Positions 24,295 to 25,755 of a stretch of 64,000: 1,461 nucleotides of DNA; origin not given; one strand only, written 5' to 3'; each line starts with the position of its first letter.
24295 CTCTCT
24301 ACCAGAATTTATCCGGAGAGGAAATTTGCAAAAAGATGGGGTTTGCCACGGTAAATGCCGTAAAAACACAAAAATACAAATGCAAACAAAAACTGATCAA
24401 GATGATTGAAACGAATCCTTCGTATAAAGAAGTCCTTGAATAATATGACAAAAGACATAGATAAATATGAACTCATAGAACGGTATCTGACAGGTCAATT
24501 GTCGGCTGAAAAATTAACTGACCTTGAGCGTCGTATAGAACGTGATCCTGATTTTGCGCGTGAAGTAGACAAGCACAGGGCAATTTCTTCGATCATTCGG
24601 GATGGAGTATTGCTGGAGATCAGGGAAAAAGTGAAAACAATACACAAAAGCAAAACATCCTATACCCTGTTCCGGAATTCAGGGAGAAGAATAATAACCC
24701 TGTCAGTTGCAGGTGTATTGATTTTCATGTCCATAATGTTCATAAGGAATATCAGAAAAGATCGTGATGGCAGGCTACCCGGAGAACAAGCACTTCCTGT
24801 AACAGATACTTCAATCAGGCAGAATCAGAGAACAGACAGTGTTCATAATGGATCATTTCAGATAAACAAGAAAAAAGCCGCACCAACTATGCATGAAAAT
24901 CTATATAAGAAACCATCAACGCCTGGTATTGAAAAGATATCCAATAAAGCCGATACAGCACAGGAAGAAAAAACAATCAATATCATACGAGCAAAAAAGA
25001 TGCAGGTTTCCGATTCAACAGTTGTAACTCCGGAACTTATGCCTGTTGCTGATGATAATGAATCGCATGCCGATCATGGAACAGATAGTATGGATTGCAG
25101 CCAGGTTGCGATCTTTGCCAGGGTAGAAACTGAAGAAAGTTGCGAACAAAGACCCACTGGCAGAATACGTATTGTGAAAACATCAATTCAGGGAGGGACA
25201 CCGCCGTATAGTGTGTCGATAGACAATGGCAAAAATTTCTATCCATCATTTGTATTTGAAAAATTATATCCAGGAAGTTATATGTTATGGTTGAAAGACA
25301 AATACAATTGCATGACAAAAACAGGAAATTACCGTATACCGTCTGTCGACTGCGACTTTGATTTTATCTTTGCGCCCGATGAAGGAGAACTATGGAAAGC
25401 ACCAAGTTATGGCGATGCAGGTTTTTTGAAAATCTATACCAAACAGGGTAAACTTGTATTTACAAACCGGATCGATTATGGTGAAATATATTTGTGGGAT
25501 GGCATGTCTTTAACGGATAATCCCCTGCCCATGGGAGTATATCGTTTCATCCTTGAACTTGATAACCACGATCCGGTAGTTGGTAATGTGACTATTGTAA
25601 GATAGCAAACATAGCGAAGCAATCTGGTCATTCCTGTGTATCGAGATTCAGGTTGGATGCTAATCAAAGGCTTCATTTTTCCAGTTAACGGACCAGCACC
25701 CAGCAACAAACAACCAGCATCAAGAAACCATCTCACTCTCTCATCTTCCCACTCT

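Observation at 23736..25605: ECF sigma factor paired with an anti-sigma-like inner-membrane protein that ends in a T9SS type-B sorting domain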

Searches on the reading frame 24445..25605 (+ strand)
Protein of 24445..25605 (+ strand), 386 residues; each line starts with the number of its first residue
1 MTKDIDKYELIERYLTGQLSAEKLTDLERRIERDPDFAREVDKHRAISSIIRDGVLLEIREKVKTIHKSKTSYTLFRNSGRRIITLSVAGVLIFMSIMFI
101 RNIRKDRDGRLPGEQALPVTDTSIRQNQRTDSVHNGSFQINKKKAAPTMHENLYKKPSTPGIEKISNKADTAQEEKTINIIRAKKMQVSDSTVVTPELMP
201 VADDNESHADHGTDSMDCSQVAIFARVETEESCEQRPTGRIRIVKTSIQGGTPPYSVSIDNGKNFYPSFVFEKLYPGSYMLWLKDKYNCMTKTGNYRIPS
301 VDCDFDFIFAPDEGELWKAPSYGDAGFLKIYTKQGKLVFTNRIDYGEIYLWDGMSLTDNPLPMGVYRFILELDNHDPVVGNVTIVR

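Call 3: search_protein_families(library=pfam, proteins=[window:24445-25605:+], max_evalue=0.1)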
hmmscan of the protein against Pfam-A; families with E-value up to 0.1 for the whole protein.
window:24445-25605:+ (386 aa): 3 families
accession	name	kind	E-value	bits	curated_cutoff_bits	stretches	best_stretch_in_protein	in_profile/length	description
PF13585.12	CHU_C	-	0.00013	22.4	27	1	328-375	31-77/86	CHU_C Type IX secretion signal domain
PF13860.13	FlgD_ig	-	0.033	14.6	27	1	324-372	23-75/79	FlgD Ig-like domain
PF13573.12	SprB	-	0.092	12.8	28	0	231-263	7-36/37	SprB repeat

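Call 4: search_protein_families(library=ncbifam, proteins=[window:24445-25605:+], max_evalue=0.1)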
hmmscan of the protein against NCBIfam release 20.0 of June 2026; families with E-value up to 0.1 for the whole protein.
window:24445-25605:+ (386 aa): 2 families
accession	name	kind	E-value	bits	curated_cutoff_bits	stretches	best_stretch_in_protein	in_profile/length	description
NF009453.0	PRK12813.1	equivalog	0.0097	15.5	264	1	322-379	122-180/223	flagellar basal body rod modification protein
NF052375.1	antisigma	equivalog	0.022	14.8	100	1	10-49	1-40/217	anti-sigma factor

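Call 6: find_homologous_proteins(query=window:24445-25605:+, max_evalue=0.001)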
Query window:24445-25605:+ (386 aa): 19 proteins with E <= 0.001 among 1671 candidates.
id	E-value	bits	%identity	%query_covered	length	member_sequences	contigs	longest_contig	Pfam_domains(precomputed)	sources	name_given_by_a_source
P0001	7.1e-245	830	95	100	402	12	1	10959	-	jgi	-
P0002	6.8e-212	722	82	100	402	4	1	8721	-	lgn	-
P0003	4.6e-204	696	79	100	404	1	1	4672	-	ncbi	-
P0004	4.9e-104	367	46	100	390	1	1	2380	-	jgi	-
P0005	3.0e-103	364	54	81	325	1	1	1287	PF13585.13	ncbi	-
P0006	2.2e-102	361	46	100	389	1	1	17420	-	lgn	-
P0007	1.8e-100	355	43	100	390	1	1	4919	PF13585.13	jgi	-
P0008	2.6e-83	299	40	100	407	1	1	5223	-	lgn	-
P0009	2.8e-77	279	39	100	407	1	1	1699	PF13585.13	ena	-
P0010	1.6e-76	276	41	100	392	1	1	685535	PF13585.13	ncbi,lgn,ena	-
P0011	1.1e-74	270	39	100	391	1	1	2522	-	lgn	-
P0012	3.7e-71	259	37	100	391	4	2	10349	PF13860.13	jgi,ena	jgi:hypothetical protein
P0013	3.9e-69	252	35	100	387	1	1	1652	-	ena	-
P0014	2.7e-62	229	34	100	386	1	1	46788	PF13585.13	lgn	-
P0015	8.2e-54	202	54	45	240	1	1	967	-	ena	-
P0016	7.5e-53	198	33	100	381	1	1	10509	PF13585.13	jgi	-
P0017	1.1e-52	198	34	100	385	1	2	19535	PF13585.13,PF13860.13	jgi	jgi:hypothetical protein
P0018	3.1e-51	193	31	100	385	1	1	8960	PF13585.13,PF13860.13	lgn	-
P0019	2.2e-47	180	34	100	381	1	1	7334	PF13573.13,PF13860.13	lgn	-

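Call 8: find_encoding_contigs(protein=P0010, flank=8000, max_places=2)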
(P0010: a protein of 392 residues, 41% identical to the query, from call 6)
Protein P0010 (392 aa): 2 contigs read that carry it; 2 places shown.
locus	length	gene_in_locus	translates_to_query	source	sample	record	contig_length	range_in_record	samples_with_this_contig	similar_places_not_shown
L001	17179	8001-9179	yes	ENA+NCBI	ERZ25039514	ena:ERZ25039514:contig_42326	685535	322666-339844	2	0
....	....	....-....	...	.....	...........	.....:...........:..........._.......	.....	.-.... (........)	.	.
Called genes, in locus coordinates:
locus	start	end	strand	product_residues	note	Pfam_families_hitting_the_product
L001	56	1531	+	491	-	PF03901:Glyco_transf_22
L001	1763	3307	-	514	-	PF13585:CHU_C (weak)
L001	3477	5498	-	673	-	PF16820:PKD_3 (faint), PF18911:PKD_4, PF00801:PKD (weak), PF18911:PKD_4, PF00801:PKD (weak), PF18911:PKD_4, PF18962:Por_Secre_tail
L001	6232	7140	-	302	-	PF11751:PorP_SprF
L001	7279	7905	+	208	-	PF04542:Sigma70_r2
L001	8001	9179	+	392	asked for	PF13585:CHU_C (weak)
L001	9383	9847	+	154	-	-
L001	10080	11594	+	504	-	PF00150:Cellulase, PF02018:CBM_4_9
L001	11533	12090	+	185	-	PF02368:Big_2 (weak), PF18962:Por_Secre_tail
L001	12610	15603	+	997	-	PF13620:CarboxypepD_reg, PF13715:CarbopepD_reg_2, PF07715:Plug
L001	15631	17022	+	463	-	PF14322:SusD-like_3, PF07980:SusD_RagB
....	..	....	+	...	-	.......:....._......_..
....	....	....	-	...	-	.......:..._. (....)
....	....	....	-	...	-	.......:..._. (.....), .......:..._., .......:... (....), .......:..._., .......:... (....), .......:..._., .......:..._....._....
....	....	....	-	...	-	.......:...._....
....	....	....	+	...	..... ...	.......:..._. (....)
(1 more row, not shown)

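Call 9: find_encoding_contigs(protein=P0014, flank=8000, max_places=2)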
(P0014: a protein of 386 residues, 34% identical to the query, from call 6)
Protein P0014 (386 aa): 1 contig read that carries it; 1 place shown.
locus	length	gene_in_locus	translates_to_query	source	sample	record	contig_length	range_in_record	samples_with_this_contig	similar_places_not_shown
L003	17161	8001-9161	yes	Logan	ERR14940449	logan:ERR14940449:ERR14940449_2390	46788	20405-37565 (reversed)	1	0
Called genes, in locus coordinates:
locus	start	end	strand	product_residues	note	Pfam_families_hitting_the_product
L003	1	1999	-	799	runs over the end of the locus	PF13620:CarboxypepD_reg, PF13715:CarbopepD_reg_2, PF07715:Plug, PF00593:TonB_dep_Rec_b-barrel, PF14905:OMP_b-brl_3 (weak)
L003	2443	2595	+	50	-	-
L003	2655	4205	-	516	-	PF13860:FlgD_ig (faint), PF13585:CHU_C (weak)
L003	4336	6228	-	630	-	PF00801:PKD, PF18911:PKD_4, PF18962:Por_Secre_tail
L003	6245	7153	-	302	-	PF11751:PorP_SprF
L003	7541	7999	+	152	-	PF04542:Sigma70_r2 (weak)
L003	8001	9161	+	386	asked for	PF13585:CHU_C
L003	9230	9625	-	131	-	PF09345:SiaC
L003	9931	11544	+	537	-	PF00005:ABC_tran, PF02463:SMC_N (faint), PF13304:AAA_21 (faint), PF12848:ABC_tran_Xtn, PF00005:ABC_tran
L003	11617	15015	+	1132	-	PF07494:Reg_prop (faint), PF08450:SGL (faint), PF23748:Beta-prop_LRRK2 (faint), PF07495:Y_Y_Y, PF02518:HATPase_c, PF14501:HATPase_c_5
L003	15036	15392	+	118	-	PF00072:Response_reg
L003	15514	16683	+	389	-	PF00248:Aldo_ket_red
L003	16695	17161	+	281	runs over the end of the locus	PF20244:DUF6599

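Call 10: find_encoding_contigs(protein=P0017, flank=8000, max_places=2)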
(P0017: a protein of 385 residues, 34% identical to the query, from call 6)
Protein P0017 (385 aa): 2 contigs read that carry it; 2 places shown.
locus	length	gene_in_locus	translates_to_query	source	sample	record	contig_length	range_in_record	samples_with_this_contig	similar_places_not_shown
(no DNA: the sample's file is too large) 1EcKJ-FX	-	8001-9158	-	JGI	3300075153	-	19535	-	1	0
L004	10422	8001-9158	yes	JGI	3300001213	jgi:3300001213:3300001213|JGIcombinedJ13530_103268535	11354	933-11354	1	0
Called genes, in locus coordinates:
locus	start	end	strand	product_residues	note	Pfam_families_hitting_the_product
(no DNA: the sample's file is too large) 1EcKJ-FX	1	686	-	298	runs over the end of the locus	PF00932:LTD, PF18962:Por_Secre_tail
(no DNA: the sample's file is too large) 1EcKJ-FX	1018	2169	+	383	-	PF01263:Aldose_epim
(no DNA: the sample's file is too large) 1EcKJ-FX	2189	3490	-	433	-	PF13585:CHU_C (weak)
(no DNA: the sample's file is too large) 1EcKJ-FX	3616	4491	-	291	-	PF27110:DUF8347, PF18962:Por_Secre_tail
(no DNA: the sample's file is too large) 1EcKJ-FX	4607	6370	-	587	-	PF18911:PKD_4, PF00801:PKD (weak), PF18911:PKD_4 (weak), PF18962:Por_Secre_tail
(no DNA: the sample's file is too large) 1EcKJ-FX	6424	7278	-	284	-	PF11751:PorP_SprF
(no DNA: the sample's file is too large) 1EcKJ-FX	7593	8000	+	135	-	-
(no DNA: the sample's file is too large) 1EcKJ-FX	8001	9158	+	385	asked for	PF13860:FlgD_ig (faint), PF13585:CHU_C (weak)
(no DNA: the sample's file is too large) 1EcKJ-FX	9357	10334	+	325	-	PF01370:Epimerase, PF13460:NAD_binding_10 (weak)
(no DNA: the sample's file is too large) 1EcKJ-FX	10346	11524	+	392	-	PF07221:GlcNAc_2-epim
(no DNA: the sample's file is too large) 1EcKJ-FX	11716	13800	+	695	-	?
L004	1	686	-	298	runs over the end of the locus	PF00932:LTD, PF18962:Por_Secre_tail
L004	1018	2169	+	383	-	PF01263:Aldose_epim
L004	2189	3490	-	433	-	PF13585:CHU_C (weak)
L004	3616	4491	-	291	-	PF27110:DUF8347, PF18962:Por_Secre_tail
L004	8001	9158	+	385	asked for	PF13860:FlgD_ig (faint), PF13585:CHU_C (weak)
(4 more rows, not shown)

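Call 12: find_related_loci(query=A1, collection=genome_contigs, flank=8000)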
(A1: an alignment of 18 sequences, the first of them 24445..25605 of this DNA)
Query A1 (386 aa) in genome_contigs; peptide patterns used: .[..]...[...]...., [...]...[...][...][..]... (x = any residue, [..] = any of these).
105 stretches matched a pattern; 23 encode a relative of the query (tblastn E <= 1e-3); 22 distinct loci.
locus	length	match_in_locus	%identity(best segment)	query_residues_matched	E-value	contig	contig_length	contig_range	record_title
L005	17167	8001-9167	82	1-386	0e+0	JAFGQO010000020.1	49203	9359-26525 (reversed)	MAG: Bacteroidales bacterium isolate Zod_Metabat.768 k87_791007, whole genome shotgun sequence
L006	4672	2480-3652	79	1-386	0e+0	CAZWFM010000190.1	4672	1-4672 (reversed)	MAG TPA_asm: uncultured Bacteroidales bacterium isolate SRP214966_co4_486 genome assembly, contig: NODE_28884_length_467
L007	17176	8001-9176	41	1-386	3e-81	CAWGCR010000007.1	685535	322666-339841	MAG: uncultured Bacteroidales bacterium isolate MFD03804.bin.2.165 genome assembly, contig: contig_42326, whole genome s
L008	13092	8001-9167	33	1-386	2e-65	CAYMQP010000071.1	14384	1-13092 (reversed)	MAG TPA_asm: uncultured Bacteroidales bacterium isolate binchicken_co178_8 genome assembly, contig: NODE_5235_length_143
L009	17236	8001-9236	34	1-386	9e-64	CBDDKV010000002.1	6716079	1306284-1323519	MAG: Bacteroidales bacterium isolate 9480fe01-225e-458e-b31c-9252802a2ee0 genome assembly, contig: contig_2, whole genom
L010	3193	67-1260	32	1-386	4e-63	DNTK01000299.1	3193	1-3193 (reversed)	MAG TPA_asm: Bacteroidales bacterium isolate UBA10428 contig_34836, whole genome shotgun sequence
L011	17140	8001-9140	30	1-386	1e-55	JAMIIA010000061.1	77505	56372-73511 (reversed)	MAG: Bacteroidales bacterium isolate RA_AS_maxbin.060 k201_509010, whole genome shotgun sequence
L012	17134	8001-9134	30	1-386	4e-54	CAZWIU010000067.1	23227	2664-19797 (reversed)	MAG TPA_asm: uncultured Bacteroidales bacterium isolate SRP167436_co1_197 genome assembly, contig: NODE_3324_length_2322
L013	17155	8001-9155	31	1-386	4e-54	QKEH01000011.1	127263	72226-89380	MAG: Bacteroidetes bacterium isolate SZUA-471 scaffold_714, whole genome shotgun sequence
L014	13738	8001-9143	31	1-386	2e-53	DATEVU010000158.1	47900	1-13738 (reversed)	MAG TPA_asm: Bacteroidales bacterium isolate SMAG_U8375 k141_3016711, whole genome shotgun sequence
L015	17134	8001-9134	30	4-386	9e-48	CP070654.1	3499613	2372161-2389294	MAG: Bacteroidales bacterium isolate bin82 chromosome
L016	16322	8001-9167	32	1-386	5e-69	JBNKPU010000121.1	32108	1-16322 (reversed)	MAG: Bacteroidales bacterium isolate G1.bin.32.orig k141_1141539, whole genome shotgun sequence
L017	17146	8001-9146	31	5-386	2e-43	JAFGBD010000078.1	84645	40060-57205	MAG: Bacteroidales bacterium isolate Zod_Metabat.1005 k87_11553402, whole genome shotgun sequence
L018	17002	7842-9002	32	1-386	6e-53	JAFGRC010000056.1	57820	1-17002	MAG: Bacteroidales bacterium isolate Zod_Metabat.810 k87_1701572, whole genome shotgun sequence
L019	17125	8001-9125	31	1-386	3e-39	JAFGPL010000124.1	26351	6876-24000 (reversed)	MAG: Bacteroidales bacterium isolate Zod_Metabat.688 k87_4480174, whole genome shotgun sequence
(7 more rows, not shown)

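Call 23: search_protein_families(library=pfam, alignment_id=A2, max_evalue=0.01)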
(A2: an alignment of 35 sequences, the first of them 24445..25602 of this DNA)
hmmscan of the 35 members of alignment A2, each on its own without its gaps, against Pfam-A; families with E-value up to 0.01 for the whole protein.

A. member 1, window:24445-25602:+ (386 aa): 1 family
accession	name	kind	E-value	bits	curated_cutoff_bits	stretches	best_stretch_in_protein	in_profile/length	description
PF13585.12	CHU_C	-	0.00013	22.4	27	1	328-375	31-77/86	CHU_C Type IX secretion signal domain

B. families by the number of members that match (of 35 scanned): 6 families
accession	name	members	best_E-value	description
PF13585.12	CHU_C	34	1.7e-09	CHU_C Type IX secretion signal domain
PF13860.13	FlgD_ig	24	1e-06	FlgD Ig-like domain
PF13573.12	SprB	18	6.6e-09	SprB repeat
PF22251.1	PFF1_TM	1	0.0024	Vacuolar membrane protease, transmembrane domain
PF18962.6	Por_Secre_tail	1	0.0025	Secretion system C-terminal sorting domain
PF06512.18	Na_trans_assoc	1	0.0067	Sodium ion transport-associated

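Call 24: search_protein_families(library=ncbifam, alignment_id=A2, max_evalue=0.01)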
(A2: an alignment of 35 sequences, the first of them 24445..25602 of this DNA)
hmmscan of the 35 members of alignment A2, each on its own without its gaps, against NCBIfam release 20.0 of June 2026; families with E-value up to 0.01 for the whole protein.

A. member 1, window:24445-25602:+ (386 aa): 1 family
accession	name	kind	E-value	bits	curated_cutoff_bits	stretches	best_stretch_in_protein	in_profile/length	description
NF009453.0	PRK12813.1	equivalog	0.0097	15.5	264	0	322-379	122-180/223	flagellar basal body rod modification protein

B. families by the number of members that match (of 35 scanned): 12 families
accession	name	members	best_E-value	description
NF009453.0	PRK12813.1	24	7.4e-06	flagellar basal body rod modification protein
TIGR04131.1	Bac_Flav_CTERM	20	4.2e-05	T9SS type B sorting domain-containing protein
NF010501.0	PRK13920.1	10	4.5e-06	putative anti-sigmaE protein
NF052375.1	antisigma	8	0.00017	anti-sigma factor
NF052228.1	T9SS_PorZ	7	4.5e-06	type IX secretion system anionic LPS delivery protein PorZ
NF005176.1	PRK06655.1-1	4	0.0017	flagellar hook assembly protein FlgD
TIGR04183.1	Por_Secre_tail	3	0.0013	T9SS type A sorting domain-containing protein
NF010139.1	PRK13614.1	1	0.00073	lipoprotein LpqB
NF038014.1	Chlamy_inclu_1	1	0.0035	inclusion-associated protein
NF033761.1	gliding_GltJ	1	0.0078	adventurous gliding motility protein GltJ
NF009452.0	PRK12812.1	1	0.0086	flagellar basal body rod modification protein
TIGR04526.1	predic_Ig_block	1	0.0093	putative immunoglobulin-blocking virulence protein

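Call 35: predict_structure(alignment_id=A1)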
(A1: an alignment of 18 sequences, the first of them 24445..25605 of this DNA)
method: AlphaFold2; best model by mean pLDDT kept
length: 386 residues; sequences in the alignment: 18
mean_pLDDT: 61.3   pTM: 0.30
mean pLDDT of the five models: 61.3, 60.9, 60.6, 58.3, 52.7
residues with pLDDT >= 90: 12; 70-90: 178; 50-70: 62; < 50: 134
segments of 3 or more residues with pLDDT < 50: 67-80, 107-215, 305-308, 310-313
pLDDT, mean of each block of 10 residues (from residue 1): 76 85 85 86 76 52 50 44 57 72 50 30 28 28 29 29 29 26 25 26 30 54 79 77 69 75 80 85 85 83 54 61 84 88 82 84 85 84 72
secondary structure, 60 per line:
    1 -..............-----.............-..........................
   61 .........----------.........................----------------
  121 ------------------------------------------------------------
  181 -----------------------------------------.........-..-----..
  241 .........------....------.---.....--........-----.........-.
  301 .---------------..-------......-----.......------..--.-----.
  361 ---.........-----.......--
elements in order: H2-15 H21-33 H35-69 H80-104 E222-230 E239-249 E256-259 E270-274 E277-284 E290-298 E326-331 E337-343 E364-372 E378-384

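Call 42: fold_search(model_id=the predicted structure, library=pdb)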
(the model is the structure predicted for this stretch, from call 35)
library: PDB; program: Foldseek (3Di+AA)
matches with E <= 10: 1385; with E <= 0.001: 11
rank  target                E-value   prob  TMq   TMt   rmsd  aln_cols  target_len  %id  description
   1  7zhj_b                1.3e-04  1.00  0.17  0.08  14.7       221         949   15  Tail tip of siphophage T5 : tip proteins (released 2023-02-08)
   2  9fly_A                2.0e-04  1.00  0.17  0.10   9.9       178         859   12  CryoEM structure of the base (4151-5009) in the grappling hook protein A (GhpA) in the bacterium Aureispira sp. CCB-QB (released 2024-10-16)
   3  8b0g_A                2.7e-04  0.99  0.15  0.06  13.1       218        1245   13  2C9, C5b9-CD59 structure (released 2023-02-22)
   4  6isb_A                3.0e-04  0.90  0.13  0.20  14.8       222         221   10  crystal structure of human CD226 (released 2018-12-26)
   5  7tzg_C                4.5e-04  0.97  0.16  0.17  13.7       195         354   11  Structure of human LAG3 in complex with antibody single-chain variable fragment (released 2022-05-11)
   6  6isc_A                5.0e-04  0.96  0.14  0.23  14.0       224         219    8  complex structure of mCD226-ecto and hCD155-D1 (released 2018-12-26)
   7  6e57_C                5.9e-04  0.97  0.14  0.14  17.9       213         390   11  Bacteroides ovatus mixed-linkage glucan utilization locus (MLGUL) SGBP-B in complex with mixed-linkage heptasaccharide (released 2019-05-29)
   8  6isb_B                6.6e-04  0.82  0.13  0.20  13.6       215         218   11  crystal structure of human CD226 (released 2018-12-26)
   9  3mj9_A                9.3e-04  0.85  0.14  0.20  15.1       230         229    8  Crystal structure of JAML in complex with the stimulatory antibody HL4E10 (released 2011-02-23)
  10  3pvm_B                9.8e-04  0.96  0.14  0.05  14.5       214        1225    8  Structure of Complement C5 in Complex with CVF (released 2011-01-19)
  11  6u7n_A                9.8e-04  0.66  0.11  0.15  17.1       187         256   14  Crystal structure of neurotrimin (NTM) (released 2020-08-12)
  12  4e0s_A                1.0e-03  0.96  0.14  0.05  13.3       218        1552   15  Crystal Structure of C5b-6 (released 2012-04-18)
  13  6xi3                  1.0e-03  0.95  0.14  0.14  14.9       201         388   12  Crystal structure of tetra-tandem repeat in extending region of large adhesion protein (released 2020-10-14)
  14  2qki_D                1.1e-03  0.91  0.13  0.09  14.3       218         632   10  Human C3c in complex with the inhibitor compstatin (released 2007-08-14)
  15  7ahs_B                1.2e-03  0.98  0.15  0.20  13.4       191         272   12  titin-N2A Ig81-Ig83 (released 2021-03-24)
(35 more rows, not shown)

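Call 47: search_protein_representatives(alignment_id=A1)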
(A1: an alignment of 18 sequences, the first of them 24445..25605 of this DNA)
Query: 18 sequences, 395 profile positions. Proteins with E-value up to 0.001 (for the whole library): 37767; up to 1e-10: 15927; up to 1e-30: 4270. The best 150 are listed.
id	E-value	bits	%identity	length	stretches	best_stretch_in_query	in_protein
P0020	0.0e+00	1414.5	-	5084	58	255-395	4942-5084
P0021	0.0e+00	1308.2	-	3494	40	239-308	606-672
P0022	0.0e+00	1089.6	-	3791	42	240-307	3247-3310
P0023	0.0e+00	1085.5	-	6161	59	235-309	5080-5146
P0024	1.5e-286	966.3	-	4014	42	232-301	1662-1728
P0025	7.3e-280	944.2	-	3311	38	239-302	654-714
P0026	1.9e-273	923.1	-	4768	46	237-301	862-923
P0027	5.9e-271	914.9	-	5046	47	237-307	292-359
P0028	3.4e-247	836.7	-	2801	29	254-395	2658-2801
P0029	4.6e-239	809.9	-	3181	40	239-309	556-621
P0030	9.0e-234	792.5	-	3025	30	231-302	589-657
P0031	9.2e-225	762.8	-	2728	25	238-308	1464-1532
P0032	1.8e-220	748.7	-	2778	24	237-302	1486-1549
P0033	1.6e-217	739.0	-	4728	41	235-302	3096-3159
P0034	5.4e-210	714.2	-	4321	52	232-303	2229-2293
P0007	7.1e-151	519.5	-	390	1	1-395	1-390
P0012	3.2e-143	494.3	-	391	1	1-395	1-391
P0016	5.7e-129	447.4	-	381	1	1-395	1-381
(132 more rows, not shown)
